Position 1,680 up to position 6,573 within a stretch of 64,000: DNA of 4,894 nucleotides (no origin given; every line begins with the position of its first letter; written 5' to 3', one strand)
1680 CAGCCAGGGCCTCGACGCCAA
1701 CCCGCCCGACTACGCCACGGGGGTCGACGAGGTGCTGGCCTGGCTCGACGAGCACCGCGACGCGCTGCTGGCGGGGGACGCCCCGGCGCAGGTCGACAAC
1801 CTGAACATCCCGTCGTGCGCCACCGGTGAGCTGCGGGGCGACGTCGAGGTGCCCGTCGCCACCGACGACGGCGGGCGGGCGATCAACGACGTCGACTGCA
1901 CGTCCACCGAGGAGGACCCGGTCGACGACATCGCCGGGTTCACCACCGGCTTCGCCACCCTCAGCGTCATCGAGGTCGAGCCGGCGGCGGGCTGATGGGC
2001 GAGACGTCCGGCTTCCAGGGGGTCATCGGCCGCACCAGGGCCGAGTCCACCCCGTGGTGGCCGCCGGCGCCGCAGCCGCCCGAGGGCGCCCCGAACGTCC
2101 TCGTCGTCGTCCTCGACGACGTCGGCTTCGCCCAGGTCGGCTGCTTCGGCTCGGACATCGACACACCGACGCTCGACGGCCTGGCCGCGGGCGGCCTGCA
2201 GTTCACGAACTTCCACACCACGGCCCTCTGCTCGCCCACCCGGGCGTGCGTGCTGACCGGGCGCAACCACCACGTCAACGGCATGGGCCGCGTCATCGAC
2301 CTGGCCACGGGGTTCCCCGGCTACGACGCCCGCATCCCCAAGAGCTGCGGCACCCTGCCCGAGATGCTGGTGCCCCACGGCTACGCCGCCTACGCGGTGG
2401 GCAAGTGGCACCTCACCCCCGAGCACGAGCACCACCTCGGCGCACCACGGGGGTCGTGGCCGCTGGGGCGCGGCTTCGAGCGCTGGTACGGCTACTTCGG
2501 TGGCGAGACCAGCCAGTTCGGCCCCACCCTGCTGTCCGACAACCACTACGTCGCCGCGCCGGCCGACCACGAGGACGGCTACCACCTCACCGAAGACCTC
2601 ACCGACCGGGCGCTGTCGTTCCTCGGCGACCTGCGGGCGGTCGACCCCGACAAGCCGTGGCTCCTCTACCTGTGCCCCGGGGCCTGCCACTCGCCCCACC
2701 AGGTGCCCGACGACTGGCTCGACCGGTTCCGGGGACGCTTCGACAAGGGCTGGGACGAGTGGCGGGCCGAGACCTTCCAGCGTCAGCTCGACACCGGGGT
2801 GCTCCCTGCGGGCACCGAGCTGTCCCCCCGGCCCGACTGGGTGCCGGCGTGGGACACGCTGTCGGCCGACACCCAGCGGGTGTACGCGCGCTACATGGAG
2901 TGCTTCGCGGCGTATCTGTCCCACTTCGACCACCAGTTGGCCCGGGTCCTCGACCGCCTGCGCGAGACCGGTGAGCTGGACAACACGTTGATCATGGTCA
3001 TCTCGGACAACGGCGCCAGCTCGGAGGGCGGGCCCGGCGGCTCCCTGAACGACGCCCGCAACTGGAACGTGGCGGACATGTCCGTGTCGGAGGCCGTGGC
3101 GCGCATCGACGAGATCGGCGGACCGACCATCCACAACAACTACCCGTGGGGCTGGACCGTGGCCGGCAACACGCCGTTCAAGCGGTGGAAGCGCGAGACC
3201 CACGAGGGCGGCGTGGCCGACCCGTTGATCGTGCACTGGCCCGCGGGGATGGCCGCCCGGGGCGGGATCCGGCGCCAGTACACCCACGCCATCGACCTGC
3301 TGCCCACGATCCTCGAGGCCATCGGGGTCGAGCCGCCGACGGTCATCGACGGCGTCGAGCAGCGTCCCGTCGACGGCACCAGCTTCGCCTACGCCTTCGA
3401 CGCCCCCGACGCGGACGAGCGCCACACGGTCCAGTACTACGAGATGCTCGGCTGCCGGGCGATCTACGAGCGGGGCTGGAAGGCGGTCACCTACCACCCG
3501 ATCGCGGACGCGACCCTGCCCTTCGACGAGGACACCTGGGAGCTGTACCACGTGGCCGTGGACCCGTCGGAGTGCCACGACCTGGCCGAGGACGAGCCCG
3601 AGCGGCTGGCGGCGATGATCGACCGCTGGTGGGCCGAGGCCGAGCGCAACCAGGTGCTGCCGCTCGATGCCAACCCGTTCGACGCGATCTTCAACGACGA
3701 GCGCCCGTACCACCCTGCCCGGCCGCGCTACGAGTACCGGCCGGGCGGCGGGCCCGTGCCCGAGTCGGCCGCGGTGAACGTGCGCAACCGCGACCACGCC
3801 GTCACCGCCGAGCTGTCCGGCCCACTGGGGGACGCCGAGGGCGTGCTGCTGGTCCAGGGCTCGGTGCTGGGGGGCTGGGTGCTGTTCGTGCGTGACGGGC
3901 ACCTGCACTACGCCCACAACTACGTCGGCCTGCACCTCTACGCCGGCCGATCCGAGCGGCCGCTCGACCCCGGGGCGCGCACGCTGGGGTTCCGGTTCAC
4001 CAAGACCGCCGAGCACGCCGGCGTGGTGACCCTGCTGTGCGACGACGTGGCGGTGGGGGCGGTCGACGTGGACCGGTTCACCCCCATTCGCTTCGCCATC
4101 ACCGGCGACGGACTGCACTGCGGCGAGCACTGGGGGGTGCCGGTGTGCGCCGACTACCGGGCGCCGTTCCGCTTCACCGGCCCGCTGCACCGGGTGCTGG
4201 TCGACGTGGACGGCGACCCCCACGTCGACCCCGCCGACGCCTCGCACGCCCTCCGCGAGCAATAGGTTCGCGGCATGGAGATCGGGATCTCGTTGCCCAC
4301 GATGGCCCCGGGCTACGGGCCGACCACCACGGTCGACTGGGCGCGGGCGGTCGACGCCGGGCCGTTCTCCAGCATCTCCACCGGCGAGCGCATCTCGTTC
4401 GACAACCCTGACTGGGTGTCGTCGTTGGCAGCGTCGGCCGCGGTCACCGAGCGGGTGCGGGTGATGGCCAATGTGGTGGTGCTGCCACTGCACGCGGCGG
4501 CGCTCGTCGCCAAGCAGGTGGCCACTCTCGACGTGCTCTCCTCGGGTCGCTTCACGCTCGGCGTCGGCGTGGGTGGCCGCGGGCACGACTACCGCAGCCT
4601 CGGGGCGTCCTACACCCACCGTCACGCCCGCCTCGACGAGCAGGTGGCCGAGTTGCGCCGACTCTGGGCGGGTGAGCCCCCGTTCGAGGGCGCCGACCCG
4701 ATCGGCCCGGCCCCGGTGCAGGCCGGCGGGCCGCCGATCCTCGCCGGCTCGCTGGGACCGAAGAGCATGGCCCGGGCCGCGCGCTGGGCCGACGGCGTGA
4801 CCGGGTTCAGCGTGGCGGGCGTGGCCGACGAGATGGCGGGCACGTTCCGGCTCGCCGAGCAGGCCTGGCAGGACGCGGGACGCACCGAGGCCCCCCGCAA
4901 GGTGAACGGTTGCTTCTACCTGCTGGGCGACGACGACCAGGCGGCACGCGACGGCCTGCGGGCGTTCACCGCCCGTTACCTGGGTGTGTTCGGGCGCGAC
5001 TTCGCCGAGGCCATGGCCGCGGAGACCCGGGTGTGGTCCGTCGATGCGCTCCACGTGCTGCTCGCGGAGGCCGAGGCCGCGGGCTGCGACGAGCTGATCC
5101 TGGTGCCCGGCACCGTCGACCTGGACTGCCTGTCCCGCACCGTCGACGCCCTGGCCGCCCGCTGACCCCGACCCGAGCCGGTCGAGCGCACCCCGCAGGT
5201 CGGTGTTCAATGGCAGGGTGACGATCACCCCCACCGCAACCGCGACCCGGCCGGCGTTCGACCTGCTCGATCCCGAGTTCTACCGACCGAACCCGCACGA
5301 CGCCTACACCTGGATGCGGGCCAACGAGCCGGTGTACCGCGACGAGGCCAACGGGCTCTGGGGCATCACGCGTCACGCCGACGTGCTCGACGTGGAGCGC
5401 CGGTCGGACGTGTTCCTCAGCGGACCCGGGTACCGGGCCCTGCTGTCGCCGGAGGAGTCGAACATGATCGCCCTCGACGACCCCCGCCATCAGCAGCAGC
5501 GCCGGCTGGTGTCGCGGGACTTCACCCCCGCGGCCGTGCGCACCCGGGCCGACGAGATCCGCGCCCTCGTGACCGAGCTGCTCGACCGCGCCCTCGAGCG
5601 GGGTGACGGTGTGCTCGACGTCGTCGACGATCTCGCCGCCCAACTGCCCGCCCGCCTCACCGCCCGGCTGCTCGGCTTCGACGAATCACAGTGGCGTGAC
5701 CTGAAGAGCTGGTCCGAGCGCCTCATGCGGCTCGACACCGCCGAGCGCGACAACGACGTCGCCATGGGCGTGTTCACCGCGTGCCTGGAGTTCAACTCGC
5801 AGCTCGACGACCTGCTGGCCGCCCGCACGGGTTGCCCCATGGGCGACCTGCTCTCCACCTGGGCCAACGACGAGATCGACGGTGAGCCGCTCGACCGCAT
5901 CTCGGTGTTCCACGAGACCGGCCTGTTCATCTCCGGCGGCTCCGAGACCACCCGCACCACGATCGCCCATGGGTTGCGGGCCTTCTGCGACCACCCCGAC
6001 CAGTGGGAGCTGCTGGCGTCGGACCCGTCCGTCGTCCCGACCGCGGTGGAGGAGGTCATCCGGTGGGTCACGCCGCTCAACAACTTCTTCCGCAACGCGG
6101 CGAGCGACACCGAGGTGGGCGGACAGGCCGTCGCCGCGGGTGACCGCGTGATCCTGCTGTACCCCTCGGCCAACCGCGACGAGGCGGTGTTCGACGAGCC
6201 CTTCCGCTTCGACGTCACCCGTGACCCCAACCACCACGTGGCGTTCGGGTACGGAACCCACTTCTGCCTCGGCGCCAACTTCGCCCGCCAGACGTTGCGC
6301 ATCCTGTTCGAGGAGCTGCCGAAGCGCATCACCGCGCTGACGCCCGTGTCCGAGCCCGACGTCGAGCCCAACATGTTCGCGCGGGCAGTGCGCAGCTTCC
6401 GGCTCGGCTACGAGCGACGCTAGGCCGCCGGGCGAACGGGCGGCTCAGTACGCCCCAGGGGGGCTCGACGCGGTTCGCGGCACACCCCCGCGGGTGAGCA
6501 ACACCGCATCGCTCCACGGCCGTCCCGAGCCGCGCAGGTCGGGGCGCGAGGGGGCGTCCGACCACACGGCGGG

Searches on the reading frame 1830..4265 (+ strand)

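Call 20: search_protein_families(library=pfam, proteins=[window:1830-4265:+], max_evalue=0.001)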
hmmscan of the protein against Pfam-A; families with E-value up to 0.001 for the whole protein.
window:1830-4265:+ (811 aa): 2 families
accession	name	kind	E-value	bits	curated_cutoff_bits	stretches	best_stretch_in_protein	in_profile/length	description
PF00884.28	Sulfatase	-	3.5e-60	204.3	25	1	88-500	1-301/301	Sulfatase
PF16347.10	SGSH_C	-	3.8e-09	37.3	29.3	1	454-589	8-135/154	N-sulphoglucosamine sulphohydrolase, C-terminal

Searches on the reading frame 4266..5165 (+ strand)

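Call 20: search_protein_families(library=pfam, proteins=[window:4266-5165:+], max_evalue=0.001)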
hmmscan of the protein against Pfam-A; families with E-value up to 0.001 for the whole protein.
window:4266-5165:+ (299 aa): 1 family
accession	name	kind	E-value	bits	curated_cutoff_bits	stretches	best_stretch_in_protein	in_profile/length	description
PF00296.26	Bac_luciferase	-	3.5e-39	135.4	27.9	1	5-248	2-256/314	Luciferase-like monooxygenase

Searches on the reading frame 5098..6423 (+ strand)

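Call 18: search_protein_families(library=pfam, proteins=[window:5098-6423:+], max_evalue=0.001)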
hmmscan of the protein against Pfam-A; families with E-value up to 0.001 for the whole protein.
window:5098-6423:+ (441 aa): 1 family
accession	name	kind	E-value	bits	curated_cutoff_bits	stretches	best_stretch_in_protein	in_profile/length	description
PF00067.27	p450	-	5.5e-21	75.3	22.8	1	315-407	326-428/462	Cytochrome P450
